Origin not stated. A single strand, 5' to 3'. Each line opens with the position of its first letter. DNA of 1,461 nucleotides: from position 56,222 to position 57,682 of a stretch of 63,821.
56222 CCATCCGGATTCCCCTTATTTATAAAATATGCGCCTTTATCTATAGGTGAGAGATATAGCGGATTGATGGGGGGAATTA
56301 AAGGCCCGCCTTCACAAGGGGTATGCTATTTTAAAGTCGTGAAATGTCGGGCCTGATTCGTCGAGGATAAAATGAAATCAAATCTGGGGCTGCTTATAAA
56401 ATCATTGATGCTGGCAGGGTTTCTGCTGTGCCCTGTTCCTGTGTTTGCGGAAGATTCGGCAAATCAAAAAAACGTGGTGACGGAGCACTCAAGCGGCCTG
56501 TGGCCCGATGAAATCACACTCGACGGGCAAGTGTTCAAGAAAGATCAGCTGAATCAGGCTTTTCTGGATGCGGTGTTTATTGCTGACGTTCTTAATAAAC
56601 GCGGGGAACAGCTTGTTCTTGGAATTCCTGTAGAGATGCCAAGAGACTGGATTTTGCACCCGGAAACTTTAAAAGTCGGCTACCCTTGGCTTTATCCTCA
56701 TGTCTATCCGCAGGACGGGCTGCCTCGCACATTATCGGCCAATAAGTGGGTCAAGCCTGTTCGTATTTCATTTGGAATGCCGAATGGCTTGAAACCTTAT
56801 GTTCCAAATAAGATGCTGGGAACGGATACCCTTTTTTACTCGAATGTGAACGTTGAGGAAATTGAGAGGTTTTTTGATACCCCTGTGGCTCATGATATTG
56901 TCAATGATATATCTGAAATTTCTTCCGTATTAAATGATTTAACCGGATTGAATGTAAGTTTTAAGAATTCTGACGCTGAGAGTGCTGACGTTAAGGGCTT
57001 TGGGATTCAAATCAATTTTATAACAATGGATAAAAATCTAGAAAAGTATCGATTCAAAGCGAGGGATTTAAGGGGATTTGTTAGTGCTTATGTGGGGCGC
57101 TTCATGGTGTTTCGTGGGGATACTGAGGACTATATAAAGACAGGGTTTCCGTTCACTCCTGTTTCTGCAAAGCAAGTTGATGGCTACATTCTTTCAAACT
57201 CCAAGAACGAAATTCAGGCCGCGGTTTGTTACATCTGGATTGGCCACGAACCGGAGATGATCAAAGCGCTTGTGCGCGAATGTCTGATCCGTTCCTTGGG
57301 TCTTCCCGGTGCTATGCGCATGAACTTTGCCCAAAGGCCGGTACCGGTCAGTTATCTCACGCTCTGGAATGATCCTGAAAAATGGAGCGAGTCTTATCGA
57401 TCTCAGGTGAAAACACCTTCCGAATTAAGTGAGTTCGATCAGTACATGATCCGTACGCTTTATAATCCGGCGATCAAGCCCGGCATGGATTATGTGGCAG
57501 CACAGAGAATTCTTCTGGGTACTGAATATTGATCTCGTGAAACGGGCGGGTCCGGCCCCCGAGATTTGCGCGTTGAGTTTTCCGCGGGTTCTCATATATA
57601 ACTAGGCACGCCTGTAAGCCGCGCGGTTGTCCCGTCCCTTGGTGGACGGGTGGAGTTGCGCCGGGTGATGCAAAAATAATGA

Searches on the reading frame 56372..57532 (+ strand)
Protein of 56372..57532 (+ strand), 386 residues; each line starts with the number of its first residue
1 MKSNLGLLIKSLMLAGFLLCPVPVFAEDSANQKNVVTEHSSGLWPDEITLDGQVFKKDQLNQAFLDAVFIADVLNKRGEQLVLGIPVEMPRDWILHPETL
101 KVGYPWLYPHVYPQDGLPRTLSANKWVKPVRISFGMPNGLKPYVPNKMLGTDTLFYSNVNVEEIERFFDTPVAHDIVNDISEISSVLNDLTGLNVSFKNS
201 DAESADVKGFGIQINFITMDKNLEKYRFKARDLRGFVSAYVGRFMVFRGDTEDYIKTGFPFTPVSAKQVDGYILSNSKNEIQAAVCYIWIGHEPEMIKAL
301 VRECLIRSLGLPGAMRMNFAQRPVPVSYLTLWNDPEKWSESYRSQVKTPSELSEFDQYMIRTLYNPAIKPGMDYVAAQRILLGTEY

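Call 45: search_protein_families(library=pfam, proteins=[window:56372-57532:+], max_evalue=0.001)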
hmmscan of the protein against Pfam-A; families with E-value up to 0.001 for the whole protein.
window:56372-57532:+ (386 aa): 1 family
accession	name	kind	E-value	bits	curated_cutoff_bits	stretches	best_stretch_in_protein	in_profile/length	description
PF11150.13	DUF2927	-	5.4e-09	36.9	26.2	1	330-381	153-204/206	Protein of unknown function (DUF2927)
